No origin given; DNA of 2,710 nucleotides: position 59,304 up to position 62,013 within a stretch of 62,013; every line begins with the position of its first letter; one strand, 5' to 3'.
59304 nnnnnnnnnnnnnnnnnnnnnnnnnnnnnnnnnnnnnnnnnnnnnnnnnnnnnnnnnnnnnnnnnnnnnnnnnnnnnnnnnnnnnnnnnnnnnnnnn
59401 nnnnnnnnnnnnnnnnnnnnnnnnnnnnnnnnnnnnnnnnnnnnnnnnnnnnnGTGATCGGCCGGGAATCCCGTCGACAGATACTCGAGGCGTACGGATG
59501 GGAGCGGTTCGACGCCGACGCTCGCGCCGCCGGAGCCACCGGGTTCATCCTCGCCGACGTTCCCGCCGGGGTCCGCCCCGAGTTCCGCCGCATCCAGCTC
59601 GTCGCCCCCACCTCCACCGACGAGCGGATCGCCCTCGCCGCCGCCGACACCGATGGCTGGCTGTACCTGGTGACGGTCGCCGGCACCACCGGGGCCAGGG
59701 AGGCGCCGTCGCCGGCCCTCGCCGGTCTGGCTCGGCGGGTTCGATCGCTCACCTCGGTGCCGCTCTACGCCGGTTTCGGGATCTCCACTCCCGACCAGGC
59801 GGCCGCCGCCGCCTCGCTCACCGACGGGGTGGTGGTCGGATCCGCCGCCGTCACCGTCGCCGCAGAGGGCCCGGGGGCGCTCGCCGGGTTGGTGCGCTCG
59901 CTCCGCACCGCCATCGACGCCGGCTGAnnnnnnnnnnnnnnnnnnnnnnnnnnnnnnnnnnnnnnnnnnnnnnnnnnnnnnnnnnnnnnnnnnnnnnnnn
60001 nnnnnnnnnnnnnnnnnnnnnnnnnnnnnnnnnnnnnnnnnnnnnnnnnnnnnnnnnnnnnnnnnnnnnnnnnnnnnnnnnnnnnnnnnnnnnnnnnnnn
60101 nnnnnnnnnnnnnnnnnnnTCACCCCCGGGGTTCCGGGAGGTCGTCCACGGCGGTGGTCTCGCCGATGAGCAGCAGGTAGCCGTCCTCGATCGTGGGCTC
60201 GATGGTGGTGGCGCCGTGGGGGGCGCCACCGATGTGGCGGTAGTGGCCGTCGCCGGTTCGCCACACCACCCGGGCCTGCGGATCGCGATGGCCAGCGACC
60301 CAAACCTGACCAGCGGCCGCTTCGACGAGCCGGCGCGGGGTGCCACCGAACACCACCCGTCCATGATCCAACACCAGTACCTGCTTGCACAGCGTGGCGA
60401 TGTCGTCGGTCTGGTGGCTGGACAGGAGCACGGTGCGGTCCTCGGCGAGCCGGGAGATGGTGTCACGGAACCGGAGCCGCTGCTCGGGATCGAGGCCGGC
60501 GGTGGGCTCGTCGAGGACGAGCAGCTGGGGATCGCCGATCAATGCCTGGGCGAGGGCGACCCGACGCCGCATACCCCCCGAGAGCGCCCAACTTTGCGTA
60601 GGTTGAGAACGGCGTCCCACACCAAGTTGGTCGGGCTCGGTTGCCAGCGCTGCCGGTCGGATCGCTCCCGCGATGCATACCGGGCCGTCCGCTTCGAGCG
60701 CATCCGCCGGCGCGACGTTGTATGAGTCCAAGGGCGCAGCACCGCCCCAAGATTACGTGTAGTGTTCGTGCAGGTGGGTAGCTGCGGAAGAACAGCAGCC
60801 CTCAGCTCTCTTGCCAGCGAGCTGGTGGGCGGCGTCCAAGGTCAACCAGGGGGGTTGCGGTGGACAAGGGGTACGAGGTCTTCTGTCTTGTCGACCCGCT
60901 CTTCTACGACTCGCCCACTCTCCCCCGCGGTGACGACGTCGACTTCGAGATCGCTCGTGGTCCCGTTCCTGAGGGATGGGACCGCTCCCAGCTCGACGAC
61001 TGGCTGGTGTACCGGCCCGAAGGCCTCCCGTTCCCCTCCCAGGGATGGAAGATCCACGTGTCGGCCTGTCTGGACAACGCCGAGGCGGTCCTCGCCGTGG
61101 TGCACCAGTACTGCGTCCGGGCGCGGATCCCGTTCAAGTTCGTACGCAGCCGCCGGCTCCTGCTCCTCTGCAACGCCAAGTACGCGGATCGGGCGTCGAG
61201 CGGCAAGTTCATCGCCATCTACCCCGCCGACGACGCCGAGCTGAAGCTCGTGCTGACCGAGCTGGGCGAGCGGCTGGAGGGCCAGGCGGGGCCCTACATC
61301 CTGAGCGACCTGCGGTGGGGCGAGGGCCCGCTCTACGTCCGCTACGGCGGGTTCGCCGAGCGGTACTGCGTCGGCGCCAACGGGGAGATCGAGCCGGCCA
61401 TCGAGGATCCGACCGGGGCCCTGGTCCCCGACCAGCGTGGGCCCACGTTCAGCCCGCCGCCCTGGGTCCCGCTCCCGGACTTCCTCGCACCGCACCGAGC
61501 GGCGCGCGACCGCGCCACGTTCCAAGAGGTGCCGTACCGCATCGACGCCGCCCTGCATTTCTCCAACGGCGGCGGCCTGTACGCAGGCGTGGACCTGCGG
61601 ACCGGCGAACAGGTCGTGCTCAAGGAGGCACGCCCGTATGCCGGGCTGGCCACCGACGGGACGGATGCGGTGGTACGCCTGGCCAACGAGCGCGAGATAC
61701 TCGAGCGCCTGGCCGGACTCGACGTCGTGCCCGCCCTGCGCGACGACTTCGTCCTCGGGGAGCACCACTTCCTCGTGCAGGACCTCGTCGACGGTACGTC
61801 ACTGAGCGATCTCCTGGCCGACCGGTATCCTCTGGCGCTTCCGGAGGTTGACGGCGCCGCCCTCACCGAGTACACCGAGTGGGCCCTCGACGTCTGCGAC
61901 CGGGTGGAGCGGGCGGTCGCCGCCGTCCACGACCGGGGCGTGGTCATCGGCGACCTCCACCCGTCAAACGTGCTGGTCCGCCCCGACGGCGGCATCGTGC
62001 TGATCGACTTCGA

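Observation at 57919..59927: Decayed trp operon: two large internal deletions create trpD'-'trpC-trpF and trpB'-'trpA chimeras, plus local frameshifts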

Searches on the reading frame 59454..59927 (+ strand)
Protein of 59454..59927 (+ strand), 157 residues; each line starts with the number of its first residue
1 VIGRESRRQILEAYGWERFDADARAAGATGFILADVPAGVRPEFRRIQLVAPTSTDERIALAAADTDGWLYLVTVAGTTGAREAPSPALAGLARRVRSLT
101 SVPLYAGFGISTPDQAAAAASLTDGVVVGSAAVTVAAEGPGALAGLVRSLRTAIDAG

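Call 20: find_encoding_contigs(protein=window:59454-59927:+, flank=10000, max_places=10)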
Protein window:59454-59927:+ (157 aa): 5 contigs read that carry it; 5 places shown.
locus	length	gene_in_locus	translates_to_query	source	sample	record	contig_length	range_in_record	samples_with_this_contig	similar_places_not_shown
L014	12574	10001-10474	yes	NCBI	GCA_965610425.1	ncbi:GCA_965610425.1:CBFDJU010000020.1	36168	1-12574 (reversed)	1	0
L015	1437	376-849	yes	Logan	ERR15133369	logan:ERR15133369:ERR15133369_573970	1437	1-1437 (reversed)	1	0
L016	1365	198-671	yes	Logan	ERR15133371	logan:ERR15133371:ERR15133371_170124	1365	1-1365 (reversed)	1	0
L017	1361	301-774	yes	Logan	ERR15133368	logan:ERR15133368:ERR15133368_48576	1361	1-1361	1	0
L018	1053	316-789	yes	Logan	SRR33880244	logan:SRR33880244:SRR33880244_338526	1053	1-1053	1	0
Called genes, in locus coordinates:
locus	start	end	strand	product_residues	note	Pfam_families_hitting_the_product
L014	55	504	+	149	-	PF20432:Xre-like-HTH, PF09722:Xre_MbcA_ParS_C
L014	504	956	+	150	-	PF08808:RES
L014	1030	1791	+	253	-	PF00106:adh_short, PF08659:KR (weak), PF13561:adh_short_C2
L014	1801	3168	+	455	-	PF01979:Amidohydro_1, PF07969:Amidohydro_3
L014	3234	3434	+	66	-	PF18993:Rv0078B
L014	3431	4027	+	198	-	PF08843:AbiEii (weak)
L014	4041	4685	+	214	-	PF01128:IspD, PF12804:NTP_transf_3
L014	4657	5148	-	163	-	PF13380:CoA_binding_2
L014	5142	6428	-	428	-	PF01053:Cys_Met_Meta_PP, PF00155:Aminotran_1_2, PF01041:DegT_DnrJ_EryC1, PF01212:Beta_elim_lyase (faint)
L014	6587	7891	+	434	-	PF04715: (weak), PF00425:Chorismate_bind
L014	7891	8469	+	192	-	PF00117:GATase, PF07722:Peptidase_C26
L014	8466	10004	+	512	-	PF02885:Glycos_trans_3N, PF00591:Glycos_transf_3, PF00697:PRAI (faint), PF00291:PALP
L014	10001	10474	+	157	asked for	PF00290:Trp_syntA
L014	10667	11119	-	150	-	PF13304:AAA_21 (weak)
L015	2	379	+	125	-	?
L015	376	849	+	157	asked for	PF00290:Trp_syntA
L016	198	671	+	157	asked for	PF00290:Trp_syntA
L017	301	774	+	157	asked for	PF00290:Trp_syntA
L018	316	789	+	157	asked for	PF00290:Trp_syntA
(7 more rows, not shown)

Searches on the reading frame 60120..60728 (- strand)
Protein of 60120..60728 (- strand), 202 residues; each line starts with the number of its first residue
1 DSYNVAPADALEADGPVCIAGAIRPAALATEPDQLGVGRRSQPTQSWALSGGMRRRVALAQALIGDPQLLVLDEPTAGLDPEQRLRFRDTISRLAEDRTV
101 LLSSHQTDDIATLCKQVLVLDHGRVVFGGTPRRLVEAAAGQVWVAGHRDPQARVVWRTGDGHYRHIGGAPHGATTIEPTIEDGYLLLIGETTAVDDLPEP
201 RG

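Call 41: search_protein_families(library=pfam, proteins=[window:60120-60728:-], max_evalue=0.01)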
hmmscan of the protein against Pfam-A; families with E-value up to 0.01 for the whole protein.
window:60120-60728:- (202 aa): 2 families
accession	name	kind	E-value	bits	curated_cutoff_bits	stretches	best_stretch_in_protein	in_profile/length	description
PF00005.33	ABC_tran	-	6.2e-09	37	25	1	45-77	105-137/137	ABC transporter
PF13304.12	AAA_21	-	6.7e-08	33.4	27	1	41-106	230-299/304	AAA domain, putative AbiEii toxin, Type IV TA system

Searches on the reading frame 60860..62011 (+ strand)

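Call 41: search_protein_families(library=pfam, proteins=[window:60860-62011:+], max_evalue=0.01)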
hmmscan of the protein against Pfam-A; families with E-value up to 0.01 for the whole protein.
window:60860-62011:+ (384 aa): 5 families
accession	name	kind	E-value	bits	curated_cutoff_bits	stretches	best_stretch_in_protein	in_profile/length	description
PF25816.1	RamC_N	-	1.1e-81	273.4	27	1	29-218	2-190/191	RamC, N-terminal domain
PF00069.31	Pkinase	-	9.7e-08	32.2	31.7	1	238-384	13-142/263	Protein kinase domain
PF01636.29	APH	-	5.8e-07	30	23.2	1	341-384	149-194/239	Phosphotransferase enzyme family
PF21274.3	Rng_hyd_C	-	0.0012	19.5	27.5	1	310-379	17-83/107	Aromatic-ring hydroxylase, C-terminal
PF03109.22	ABC1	-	0.002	17.8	22.9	1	302-384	142-211/244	ABC1 atypical kinase-like domain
